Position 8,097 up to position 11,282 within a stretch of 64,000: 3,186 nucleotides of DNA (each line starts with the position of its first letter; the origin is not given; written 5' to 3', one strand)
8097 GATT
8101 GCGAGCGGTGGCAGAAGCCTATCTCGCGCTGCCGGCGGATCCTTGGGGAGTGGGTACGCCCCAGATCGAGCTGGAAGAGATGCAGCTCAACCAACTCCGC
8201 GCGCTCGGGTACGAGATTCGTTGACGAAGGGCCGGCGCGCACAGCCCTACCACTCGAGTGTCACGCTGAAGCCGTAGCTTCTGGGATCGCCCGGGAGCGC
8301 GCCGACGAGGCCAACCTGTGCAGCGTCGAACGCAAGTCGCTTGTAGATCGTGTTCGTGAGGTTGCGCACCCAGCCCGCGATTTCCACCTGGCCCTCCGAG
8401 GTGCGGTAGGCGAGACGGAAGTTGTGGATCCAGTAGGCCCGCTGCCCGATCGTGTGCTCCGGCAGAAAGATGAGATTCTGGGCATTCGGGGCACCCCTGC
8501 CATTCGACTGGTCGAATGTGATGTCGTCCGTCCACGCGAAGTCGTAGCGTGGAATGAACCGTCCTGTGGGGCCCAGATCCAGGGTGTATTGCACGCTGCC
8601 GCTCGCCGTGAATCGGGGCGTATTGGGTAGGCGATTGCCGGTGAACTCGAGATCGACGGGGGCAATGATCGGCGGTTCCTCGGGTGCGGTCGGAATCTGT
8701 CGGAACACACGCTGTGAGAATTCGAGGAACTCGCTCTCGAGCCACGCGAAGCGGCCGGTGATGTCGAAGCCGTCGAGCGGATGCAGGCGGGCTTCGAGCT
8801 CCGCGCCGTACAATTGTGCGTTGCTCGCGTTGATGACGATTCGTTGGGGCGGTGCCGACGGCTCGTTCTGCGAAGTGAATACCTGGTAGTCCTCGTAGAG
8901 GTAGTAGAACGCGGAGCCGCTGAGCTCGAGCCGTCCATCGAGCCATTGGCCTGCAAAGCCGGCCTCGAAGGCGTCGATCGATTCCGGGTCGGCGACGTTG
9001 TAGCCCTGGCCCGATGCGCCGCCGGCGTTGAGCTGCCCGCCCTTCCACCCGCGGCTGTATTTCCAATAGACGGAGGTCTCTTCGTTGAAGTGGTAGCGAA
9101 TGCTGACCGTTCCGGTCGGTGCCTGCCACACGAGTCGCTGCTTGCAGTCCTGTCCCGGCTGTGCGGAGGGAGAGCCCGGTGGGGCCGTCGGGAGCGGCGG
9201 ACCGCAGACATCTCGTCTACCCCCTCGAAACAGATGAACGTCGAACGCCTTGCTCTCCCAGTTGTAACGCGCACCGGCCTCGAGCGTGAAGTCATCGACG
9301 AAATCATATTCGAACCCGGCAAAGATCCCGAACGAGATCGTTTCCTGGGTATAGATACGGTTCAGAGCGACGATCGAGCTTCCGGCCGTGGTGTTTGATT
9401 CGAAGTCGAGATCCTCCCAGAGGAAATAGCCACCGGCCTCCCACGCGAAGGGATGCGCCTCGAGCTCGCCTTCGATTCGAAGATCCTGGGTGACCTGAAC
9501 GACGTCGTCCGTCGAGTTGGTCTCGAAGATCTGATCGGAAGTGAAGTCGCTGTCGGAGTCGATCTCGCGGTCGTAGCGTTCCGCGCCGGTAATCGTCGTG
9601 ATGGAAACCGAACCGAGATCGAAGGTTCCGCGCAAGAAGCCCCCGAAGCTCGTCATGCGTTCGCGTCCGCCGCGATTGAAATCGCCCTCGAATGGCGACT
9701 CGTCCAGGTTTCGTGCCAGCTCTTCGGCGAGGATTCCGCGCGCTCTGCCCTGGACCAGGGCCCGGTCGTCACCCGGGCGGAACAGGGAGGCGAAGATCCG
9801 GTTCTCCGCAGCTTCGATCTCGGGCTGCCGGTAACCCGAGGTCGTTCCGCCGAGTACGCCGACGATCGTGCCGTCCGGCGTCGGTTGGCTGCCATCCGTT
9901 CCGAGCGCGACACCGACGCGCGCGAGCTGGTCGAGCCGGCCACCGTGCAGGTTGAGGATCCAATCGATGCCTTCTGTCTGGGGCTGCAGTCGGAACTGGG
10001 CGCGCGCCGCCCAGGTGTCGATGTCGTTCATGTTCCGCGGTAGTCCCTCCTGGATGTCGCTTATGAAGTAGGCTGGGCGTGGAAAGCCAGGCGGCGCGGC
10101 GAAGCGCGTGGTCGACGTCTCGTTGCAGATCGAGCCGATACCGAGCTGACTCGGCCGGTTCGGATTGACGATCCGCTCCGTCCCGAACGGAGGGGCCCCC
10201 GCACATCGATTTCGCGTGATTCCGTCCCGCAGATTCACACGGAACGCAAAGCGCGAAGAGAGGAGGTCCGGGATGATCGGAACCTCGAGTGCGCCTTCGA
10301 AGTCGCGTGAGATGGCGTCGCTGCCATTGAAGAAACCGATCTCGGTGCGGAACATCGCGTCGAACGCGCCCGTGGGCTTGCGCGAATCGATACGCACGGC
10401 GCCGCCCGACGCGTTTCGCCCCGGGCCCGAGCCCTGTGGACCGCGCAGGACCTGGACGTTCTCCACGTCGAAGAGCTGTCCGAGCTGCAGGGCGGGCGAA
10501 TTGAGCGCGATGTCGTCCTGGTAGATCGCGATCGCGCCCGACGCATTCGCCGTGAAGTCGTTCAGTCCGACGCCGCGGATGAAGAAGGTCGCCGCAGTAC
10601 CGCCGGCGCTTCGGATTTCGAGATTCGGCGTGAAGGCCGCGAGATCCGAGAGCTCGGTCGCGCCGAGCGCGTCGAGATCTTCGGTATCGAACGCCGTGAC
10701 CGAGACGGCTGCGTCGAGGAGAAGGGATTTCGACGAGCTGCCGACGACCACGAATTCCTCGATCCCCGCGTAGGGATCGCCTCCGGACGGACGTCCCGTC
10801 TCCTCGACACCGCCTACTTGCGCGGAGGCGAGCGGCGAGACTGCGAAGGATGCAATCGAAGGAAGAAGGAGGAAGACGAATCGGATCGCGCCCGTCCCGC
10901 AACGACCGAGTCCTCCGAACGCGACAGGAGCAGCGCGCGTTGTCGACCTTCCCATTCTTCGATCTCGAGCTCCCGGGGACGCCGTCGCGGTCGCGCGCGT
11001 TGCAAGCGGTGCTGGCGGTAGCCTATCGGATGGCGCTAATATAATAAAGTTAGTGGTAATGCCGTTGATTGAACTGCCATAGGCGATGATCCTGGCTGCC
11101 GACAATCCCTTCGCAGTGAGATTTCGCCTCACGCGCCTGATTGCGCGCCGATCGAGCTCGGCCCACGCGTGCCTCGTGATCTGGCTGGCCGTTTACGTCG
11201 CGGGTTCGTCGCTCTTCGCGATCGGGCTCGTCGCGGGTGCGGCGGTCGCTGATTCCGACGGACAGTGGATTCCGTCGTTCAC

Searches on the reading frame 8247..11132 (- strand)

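Call 37: search_protein_families(library=pfam, proteins=[window:8247-11132:-], max_evalue=0.001)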
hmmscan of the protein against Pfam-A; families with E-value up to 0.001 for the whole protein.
window:8247-11132:- (961 aa): 2 families
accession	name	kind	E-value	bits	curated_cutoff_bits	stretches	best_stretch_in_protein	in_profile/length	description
PF00593.30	TonB_dep_Rec_b-barrel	-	6.8e-36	125.5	27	1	475-925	43-436/436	TonB dependent receptor-like, beta-barrel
PF07715.20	Plug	-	3.5e-13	50.4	23.9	1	140-245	4-107/107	TonB-dependent Receptor Plug Domain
